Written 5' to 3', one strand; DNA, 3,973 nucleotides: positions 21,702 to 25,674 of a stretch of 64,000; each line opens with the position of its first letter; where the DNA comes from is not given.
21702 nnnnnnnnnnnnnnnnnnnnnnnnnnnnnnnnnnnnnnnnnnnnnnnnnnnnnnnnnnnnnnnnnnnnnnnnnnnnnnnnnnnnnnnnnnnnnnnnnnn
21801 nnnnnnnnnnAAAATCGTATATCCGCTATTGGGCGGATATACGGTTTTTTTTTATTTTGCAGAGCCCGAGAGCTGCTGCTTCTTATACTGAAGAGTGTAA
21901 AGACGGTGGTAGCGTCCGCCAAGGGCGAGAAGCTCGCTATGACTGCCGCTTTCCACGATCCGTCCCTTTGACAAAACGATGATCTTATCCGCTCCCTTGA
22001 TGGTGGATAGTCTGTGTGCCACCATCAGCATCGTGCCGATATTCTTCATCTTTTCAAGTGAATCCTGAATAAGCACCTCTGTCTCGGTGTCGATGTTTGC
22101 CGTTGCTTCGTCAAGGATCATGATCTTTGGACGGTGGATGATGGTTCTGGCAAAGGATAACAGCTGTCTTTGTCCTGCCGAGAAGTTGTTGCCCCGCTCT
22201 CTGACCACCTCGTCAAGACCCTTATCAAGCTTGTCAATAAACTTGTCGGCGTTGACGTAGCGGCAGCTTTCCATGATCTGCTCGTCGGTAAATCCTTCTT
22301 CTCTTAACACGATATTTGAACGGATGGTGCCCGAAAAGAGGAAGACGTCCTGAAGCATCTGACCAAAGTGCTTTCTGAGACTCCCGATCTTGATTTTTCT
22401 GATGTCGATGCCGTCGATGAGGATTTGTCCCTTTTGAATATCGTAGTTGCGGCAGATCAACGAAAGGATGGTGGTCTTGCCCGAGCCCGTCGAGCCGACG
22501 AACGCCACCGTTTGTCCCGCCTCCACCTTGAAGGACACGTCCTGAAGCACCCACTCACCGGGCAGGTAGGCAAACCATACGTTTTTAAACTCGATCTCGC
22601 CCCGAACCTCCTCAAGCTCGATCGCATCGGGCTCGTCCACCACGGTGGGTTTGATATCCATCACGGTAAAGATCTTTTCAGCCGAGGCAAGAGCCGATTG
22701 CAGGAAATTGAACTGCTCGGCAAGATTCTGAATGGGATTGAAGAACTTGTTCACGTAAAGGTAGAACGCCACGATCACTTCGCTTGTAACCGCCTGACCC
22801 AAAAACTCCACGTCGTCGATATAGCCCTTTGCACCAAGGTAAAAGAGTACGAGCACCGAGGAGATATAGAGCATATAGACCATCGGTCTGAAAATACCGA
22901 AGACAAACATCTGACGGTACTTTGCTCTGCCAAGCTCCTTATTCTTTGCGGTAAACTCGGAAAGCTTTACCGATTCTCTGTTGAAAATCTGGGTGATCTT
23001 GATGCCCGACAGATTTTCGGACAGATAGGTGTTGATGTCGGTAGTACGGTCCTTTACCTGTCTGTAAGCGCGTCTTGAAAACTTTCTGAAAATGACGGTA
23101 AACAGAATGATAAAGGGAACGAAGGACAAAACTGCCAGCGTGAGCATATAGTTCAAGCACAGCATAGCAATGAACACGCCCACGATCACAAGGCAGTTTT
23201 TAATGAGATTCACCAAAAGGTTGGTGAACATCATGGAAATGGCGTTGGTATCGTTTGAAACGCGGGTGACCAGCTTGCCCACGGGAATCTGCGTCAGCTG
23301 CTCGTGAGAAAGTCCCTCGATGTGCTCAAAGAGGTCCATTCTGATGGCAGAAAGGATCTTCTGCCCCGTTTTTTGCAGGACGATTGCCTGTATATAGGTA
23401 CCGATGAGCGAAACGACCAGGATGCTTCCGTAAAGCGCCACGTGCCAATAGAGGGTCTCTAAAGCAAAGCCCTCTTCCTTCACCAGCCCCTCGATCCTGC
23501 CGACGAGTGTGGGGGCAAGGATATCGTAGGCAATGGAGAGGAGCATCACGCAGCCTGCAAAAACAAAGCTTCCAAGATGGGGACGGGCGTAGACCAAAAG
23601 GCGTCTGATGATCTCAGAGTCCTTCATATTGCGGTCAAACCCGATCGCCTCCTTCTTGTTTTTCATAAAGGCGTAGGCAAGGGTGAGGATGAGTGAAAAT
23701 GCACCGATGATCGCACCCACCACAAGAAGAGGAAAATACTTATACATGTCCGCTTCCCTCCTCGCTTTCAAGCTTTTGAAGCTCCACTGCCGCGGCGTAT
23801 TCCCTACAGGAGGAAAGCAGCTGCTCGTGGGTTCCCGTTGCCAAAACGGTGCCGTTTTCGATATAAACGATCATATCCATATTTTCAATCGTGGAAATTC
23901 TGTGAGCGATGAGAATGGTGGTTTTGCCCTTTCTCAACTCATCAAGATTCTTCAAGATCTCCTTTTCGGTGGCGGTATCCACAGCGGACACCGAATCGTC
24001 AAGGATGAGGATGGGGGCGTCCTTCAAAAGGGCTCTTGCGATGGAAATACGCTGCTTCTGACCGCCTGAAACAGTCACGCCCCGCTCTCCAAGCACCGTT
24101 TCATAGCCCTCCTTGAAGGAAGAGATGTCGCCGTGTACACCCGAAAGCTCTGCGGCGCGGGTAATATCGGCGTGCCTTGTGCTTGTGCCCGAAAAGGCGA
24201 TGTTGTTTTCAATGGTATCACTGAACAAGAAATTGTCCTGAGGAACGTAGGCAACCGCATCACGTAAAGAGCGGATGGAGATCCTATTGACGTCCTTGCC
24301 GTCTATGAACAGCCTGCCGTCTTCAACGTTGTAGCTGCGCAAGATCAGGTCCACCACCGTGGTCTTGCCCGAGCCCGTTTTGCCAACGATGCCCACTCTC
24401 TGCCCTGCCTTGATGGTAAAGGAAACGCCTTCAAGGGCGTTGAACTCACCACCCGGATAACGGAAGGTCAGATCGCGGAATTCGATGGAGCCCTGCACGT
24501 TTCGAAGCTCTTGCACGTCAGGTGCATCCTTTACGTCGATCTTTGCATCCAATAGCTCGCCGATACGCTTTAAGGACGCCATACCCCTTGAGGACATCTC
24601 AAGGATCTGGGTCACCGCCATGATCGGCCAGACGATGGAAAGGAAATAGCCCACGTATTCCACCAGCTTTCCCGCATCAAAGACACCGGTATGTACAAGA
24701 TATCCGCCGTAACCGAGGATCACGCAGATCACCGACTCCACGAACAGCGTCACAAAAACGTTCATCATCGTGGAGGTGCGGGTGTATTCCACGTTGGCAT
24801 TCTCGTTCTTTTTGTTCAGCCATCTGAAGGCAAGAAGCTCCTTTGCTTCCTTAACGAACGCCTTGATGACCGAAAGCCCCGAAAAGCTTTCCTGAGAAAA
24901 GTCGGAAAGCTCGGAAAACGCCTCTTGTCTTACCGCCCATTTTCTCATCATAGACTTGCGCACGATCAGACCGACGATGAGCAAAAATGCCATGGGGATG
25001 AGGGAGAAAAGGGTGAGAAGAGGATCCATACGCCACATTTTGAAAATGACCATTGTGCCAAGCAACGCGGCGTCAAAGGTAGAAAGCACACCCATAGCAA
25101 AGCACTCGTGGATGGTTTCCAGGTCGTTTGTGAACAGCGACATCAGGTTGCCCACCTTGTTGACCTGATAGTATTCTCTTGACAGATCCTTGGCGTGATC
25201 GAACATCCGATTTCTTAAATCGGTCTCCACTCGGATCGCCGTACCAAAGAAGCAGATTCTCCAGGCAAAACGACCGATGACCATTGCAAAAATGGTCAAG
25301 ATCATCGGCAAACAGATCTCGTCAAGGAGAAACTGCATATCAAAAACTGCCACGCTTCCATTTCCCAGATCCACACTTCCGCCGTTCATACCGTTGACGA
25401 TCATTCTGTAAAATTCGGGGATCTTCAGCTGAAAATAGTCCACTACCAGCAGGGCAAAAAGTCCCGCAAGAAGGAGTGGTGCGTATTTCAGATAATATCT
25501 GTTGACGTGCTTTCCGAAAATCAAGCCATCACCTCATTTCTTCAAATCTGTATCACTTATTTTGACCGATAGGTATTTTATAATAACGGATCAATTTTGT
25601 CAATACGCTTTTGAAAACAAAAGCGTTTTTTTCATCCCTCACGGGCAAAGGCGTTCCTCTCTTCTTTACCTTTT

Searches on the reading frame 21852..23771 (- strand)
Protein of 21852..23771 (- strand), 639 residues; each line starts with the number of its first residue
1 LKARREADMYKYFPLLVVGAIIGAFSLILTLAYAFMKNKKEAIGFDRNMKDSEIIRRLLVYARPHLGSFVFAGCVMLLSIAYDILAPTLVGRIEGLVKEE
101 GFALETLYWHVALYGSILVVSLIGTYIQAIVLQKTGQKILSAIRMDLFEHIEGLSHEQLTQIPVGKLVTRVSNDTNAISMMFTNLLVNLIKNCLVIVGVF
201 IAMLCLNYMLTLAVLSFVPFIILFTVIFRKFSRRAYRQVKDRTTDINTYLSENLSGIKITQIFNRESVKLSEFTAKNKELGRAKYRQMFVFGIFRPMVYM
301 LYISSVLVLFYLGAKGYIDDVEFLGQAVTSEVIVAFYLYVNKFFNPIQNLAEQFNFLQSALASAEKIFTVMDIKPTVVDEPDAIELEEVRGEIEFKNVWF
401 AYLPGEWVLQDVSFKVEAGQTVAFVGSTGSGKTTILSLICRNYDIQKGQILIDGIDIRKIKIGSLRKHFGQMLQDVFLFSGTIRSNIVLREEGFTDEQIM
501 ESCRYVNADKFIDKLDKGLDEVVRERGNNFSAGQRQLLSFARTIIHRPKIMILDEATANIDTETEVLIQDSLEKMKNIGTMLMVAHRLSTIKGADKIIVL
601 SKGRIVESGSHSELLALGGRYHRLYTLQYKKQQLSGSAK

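Call 54: search_protein_families(library=pfam, proteins=[window:21852-23771:-], max_evalue=0.00001)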
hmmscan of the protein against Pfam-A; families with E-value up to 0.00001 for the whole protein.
window:21852-23771:- (639 aa): 2 families
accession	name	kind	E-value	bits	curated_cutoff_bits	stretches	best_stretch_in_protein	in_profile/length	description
PF00664.28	ABC_membrane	-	1.9e-35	123.3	28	1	72-346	4-273/274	ABC transporter transmembrane region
PF00005.33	ABC_tran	-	6.4e-31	108.2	25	1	409-558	1-137/137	ABC transporter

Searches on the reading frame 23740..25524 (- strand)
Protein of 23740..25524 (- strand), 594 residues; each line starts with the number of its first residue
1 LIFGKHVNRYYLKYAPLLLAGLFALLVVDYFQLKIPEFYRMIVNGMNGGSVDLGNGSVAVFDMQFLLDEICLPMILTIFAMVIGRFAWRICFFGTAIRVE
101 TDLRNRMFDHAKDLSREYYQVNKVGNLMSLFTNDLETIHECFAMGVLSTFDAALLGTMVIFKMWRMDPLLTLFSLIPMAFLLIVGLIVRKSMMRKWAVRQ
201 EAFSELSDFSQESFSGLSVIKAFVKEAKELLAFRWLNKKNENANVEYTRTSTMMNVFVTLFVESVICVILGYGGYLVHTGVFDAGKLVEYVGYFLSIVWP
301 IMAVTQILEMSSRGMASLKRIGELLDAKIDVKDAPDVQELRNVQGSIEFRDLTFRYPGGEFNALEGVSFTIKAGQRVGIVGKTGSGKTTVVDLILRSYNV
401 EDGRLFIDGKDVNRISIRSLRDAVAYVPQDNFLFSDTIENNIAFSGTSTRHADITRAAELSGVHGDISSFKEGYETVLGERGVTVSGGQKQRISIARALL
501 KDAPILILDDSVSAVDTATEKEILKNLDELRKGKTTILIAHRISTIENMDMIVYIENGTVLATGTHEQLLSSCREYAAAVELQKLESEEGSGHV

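Call 54: search_protein_families(library=pfam, proteins=[window:23740-25524:-], max_evalue=0.00001)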
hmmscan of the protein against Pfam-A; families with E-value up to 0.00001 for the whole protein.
window:23740-25524:- (594 aa): 3 families
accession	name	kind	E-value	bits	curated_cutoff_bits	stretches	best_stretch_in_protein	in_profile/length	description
PF00005.33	ABC_tran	-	2.8e-30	106.2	25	1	364-511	1-135/137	ABC transporter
PF00664.28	ABC_membrane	-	7.9e-30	104.9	28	1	20-300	3-273/274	ABC transporter transmembrane region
PF02463.25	SMC_N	-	7.9e-08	32.4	40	0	379-555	29-211/220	RecF/RecN/SMC N terminal domain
